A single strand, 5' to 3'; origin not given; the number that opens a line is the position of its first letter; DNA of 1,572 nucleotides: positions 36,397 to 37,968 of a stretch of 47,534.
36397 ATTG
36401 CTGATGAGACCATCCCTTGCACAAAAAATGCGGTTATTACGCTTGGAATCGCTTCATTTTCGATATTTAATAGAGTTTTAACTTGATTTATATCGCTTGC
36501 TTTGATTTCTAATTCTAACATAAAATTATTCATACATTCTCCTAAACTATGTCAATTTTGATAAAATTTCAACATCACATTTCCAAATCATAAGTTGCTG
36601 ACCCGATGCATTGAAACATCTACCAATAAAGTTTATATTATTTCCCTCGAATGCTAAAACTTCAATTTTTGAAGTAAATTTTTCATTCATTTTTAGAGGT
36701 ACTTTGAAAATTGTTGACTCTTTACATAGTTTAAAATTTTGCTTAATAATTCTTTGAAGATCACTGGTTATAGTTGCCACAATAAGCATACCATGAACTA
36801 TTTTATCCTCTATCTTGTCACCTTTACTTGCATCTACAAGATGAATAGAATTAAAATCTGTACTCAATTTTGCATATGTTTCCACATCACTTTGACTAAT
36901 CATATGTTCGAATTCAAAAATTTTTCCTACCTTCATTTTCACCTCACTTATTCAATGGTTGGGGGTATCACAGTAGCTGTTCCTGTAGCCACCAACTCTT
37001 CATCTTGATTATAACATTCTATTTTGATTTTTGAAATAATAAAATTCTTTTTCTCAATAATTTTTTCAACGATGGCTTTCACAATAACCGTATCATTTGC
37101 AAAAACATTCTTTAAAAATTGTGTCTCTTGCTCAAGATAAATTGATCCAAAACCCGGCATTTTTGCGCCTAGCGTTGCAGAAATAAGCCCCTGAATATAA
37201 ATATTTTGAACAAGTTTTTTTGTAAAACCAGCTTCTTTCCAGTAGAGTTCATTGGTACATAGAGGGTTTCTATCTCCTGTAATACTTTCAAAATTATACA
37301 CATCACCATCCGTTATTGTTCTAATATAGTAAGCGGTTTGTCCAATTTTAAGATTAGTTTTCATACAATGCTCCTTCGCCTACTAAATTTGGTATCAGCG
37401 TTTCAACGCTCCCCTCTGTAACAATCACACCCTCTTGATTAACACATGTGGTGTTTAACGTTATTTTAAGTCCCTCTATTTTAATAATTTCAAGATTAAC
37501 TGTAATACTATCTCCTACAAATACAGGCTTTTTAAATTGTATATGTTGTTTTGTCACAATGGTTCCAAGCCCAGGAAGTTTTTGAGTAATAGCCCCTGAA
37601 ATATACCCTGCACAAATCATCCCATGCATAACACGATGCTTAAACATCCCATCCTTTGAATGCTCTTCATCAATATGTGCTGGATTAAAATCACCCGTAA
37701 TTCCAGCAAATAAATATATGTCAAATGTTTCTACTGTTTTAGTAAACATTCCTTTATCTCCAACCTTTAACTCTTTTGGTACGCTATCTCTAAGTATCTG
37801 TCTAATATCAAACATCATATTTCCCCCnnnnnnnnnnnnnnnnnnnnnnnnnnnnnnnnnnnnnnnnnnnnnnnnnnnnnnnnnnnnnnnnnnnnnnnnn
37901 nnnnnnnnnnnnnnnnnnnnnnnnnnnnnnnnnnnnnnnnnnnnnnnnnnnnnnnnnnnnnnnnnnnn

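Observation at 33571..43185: Regulated acyl-CoA cluster that could be a thiolase/Hbd/Bcd-independent 3-hydroxyacid-to-saturated-acid route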

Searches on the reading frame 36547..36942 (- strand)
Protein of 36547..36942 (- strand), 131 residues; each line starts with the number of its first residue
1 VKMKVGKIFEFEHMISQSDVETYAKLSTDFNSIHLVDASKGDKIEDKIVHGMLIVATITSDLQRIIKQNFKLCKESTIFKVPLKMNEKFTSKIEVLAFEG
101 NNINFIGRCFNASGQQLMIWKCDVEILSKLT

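Call 4: search_protein_families(library=pfam, proteins=[window:36547-36942:-], max_evalue=0.01)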
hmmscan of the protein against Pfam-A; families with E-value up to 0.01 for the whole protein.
window:36547-36942:- (131 aa): 1 family
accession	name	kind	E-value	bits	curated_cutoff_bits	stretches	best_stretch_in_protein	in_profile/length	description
PF01575.25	MaoC_dehydratas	-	1.1e-07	31.9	27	1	12-90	15-96/123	MaoC like domain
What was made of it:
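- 36547..36942 (-): HD3: a divergent MaoC hot-dog protein that retains Asp, His and the HG motif (TDFNSIH...VHGM). MaoC_dehydratas E 1e-7 (call 4).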

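Call 5: search_protein_families(library=ncbifam, proteins=[window:36547-36942:-], max_evalue=0.01)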
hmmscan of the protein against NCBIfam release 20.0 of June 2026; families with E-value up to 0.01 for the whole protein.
window:36547-36942:- (131 aa): 3 families
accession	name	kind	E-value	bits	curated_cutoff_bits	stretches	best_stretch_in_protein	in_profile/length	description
NF006045.0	PRK08190.1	subfamily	2.1e-06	26.9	282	1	3-118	14-133/467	bifunctional enoyl-CoA hydratase/phosphate acetyltransferase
NF010246.0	PRK13693.1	equivalog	0.0022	18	203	1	10-56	17-64/142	(3R)-hydroxyacyl-ACP dehydratase subunit HadB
NF040620.1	fused_HadA_HadB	exception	0.0043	16.5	350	1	13-94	210-292/329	fused (3R)-hydroxyacyl-ACP dehydratase subunits HadA/HadB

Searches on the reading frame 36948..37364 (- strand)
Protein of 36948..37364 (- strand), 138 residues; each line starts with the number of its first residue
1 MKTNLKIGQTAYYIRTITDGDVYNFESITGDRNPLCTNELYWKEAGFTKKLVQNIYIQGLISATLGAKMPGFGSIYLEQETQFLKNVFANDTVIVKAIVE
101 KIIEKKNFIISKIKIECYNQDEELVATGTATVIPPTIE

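Call 4: search_protein_families(library=pfam, proteins=[window:36948-37364:-], max_evalue=0.01)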
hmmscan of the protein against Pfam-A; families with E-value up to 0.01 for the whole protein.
window:36948-37364:- (138 aa): 2 families
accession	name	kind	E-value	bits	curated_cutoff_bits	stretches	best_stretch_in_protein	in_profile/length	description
PF01575.25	MaoC_dehydratas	-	1.1e-09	38.3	27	1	14-107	15-109/123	MaoC like domain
PF13452.11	FAS1_DH_region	-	0.00012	22.7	22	1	16-127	13-131/132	FAS1-like, dehydratase domain region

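Call 5: search_protein_families(library=ncbifam, proteins=[window:36948-37364:-], max_evalue=0.01)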
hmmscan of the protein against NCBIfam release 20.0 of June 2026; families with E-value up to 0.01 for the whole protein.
window:36948-37364:- (138 aa): 5 families
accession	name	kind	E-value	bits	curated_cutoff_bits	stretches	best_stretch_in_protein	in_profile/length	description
NF006045.0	PRK08190.1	subfamily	6.6e-25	87.8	282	1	4-136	13-143/467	bifunctional enoyl-CoA hydratase/phosphate acetyltransferase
TIGR02278.1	PaaN-DH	equivalog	2.3e-05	22.9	562.8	1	4-127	527-655/664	phenylacetic acid degradation bifunctional protein PaaZ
NF040620.1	fused_HadA_HadB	exception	0.0011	18.5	350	0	16-51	211-246/329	fused (3R)-hydroxyacyl-ACP dehydratase subunits HadA/HadB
NF047424.1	MenI_Staph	exception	0.0019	18.1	225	1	73-132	54-109/148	1,4-dihydroxy-2-naphthoyl-CoA hydrolase MenI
NF040624.1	HadA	equivalog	0.0031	17.8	180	1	76-133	79-136/144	(3R)-hydroxyacyl-ACP dehydratase subunit HadA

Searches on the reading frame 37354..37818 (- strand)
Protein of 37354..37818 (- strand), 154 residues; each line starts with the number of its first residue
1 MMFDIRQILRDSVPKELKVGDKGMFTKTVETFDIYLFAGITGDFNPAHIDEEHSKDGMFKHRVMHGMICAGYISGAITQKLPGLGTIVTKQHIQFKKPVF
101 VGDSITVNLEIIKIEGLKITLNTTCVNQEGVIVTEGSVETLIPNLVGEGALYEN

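Call 4: search_protein_families(library=pfam, proteins=[window:37354-37818:-], max_evalue=0.01)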
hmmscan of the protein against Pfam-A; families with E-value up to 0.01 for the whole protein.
window:37354-37818:- (154 aa): 5 families
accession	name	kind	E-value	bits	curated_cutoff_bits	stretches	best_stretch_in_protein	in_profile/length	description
PF01575.25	MaoC_dehydratas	-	6.4e-20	71.4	27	1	27-117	16-107/123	MaoC like domain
PF22636.2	FlK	-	1.3e-05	25.7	27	1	83-140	41-97/103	Fluoroacetyl-CoA-specific thioesterase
PF13452.11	FAS1_DH_region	-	4.6e-05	24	22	1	25-134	10-130/132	FAS1-like, dehydratase domain region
PF13279.12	4HBT_2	-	0.00015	22.6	25.5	1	80-128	42-88/122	Thioesterase-like superfamily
PF03061.28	4HBT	-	0.0022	18.7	20.6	1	83-130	28-75/79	Thioesterase superfamily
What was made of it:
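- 37354..37818 (-): HD1: a PhaJ-type (R)-specific enoyl-CoA hydratase and the catalytic subunit. It keeps GDFNPAH and HGM. MaoC_dehydratas scores 71 bits (call 4).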

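Call 5: search_protein_families(library=ncbifam, proteins=[window:37354-37818:-], max_evalue=0.01)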
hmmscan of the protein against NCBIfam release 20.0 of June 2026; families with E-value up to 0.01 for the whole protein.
window:37354-37818:- (154 aa): 7 families
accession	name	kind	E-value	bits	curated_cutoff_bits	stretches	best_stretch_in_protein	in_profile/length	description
NF006045.0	PRK08190.1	subfamily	2.5e-32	112.3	282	1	7-144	4-143/467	bifunctional enoyl-CoA hydratase/phosphate acetyltransferase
TIGR02278.1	PaaN-DH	equivalog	9e-11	40.7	562.8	1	16-141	527-661/664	phenylacetic acid degradation bifunctional protein PaaZ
NF040620.1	fused_HadA_HadB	exception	1.4e-08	34.6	350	1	28-79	211-262/329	fused (3R)-hydroxyacyl-ACP dehydratase subunits HadA/HadB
NF010246.0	PRK13693.1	equivalog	6.5e-08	32.6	203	1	17-103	9-95/142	(3R)-hydroxyacyl-ACP dehydratase subunit HadB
TIGR02799.1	thio_ybgC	equivalog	0.00042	20.6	141.35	1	83-139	50-105/126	tol-pal system-associated acyl-CoA thioesterase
TIGR00051.1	TIGR00051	subfamily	0.0015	18.8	68.7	1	83-135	46-98/117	YbgC/FadM family acyl-CoA thioesterase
NF040624.1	HadA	equivalog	0.0057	16.9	180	0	42-119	26-113/144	(3R)-hydroxyacyl-ACP dehydratase subunit HadA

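Call 37: search_solved_structures(query=window:37354-37818:-, max_evalue=0.001, show_alignments=2)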
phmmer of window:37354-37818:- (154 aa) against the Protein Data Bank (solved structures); distinct sequences matched with E-value up to 0.001: 19.
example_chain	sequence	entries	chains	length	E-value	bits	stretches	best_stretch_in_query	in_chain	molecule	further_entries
5cpg_A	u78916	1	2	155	1.1e-25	93.4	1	15-144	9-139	(R)-specific enoyl-CoA hydratase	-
1iq6_A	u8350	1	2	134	1.7e-21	79.9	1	16-138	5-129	(R)-SPECIFIC ENOYL-COA HYDRATASE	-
3ir3_A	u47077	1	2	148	2.8e-19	72.7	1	16-144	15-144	3-hydroxyacyl-thioester dehydratase 2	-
2b3m_A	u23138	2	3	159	2.5e-16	63.1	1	15-142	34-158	hypothetical protein AF1124 | putative dehydratase AF1124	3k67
1q6w_A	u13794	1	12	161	8.6e-10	41.9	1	17-117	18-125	monoamine oxidase regulatory protein, putative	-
4rv2_B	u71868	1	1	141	5.8e-07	32.7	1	17-101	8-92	MaoC family protein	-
5i7n_A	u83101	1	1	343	1.3e-06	31.5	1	16-110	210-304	MaoC-like dehydratase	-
5zy8_B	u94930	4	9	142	2e-06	31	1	17-100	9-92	3-hydroxyacyl-ACP dehydratase | (3R)-hydroxyacyl-ACP dehydratase subunit HadB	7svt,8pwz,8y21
4rlj_B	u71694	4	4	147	2e-06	30.9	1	17-99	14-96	(3R)-hydroxyacyl-ACP dehydratase subunit HadB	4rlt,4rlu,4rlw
3kh8_A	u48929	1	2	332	2.1e-06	30.9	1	40-137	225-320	MaoC-like dehydratase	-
4v12_A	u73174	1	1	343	2.7e-06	30.5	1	16-101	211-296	MAOC LIKE DOMAIN PROTEIN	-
4ffu_A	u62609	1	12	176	5.6e-06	29.5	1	27-112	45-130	oxidase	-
1s9c_A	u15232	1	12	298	3.9e-05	26.8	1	37-143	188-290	Peroxisomal multifunctional enzyme type 2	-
6jql_A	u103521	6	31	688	4.2e-05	26.7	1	15-110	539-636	Bifunctional protein PaaZ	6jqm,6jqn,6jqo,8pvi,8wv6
7mku_A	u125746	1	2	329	5.9e-05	26.2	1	38-133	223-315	Enoyl-CoA hydratase 2, peroxisomal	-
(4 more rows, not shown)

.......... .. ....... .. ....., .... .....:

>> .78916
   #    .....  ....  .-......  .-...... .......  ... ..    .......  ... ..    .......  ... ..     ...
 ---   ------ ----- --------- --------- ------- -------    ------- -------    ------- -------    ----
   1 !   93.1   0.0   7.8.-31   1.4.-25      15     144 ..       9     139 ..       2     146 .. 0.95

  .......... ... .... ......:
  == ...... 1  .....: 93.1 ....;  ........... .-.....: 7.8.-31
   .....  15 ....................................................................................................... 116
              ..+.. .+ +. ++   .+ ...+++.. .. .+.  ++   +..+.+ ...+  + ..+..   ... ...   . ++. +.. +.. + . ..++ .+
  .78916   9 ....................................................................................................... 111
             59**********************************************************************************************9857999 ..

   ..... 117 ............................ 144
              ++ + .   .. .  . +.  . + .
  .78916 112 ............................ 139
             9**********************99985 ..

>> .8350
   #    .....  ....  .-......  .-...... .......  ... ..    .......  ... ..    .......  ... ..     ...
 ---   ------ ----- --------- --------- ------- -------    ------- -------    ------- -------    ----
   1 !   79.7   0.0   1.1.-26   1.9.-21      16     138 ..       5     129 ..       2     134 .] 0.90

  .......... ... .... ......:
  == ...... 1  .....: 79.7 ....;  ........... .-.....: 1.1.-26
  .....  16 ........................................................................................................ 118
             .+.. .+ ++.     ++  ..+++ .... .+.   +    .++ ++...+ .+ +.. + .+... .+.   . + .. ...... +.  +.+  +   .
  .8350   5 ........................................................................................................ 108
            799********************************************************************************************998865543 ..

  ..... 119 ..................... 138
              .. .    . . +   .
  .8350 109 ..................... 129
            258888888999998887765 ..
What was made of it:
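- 37354..37818 (-): PDB 5cpg E 1e-25 and 1iq6 E 2e-21 (call 37).
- HD1's best structural match is P. aeruginosa-type PhaJ 5cpg (call 37). Heterodimeric hot-dog hydratases for bulky substrates are known (HadAB hits in calls 5 and 37; general knowledge).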
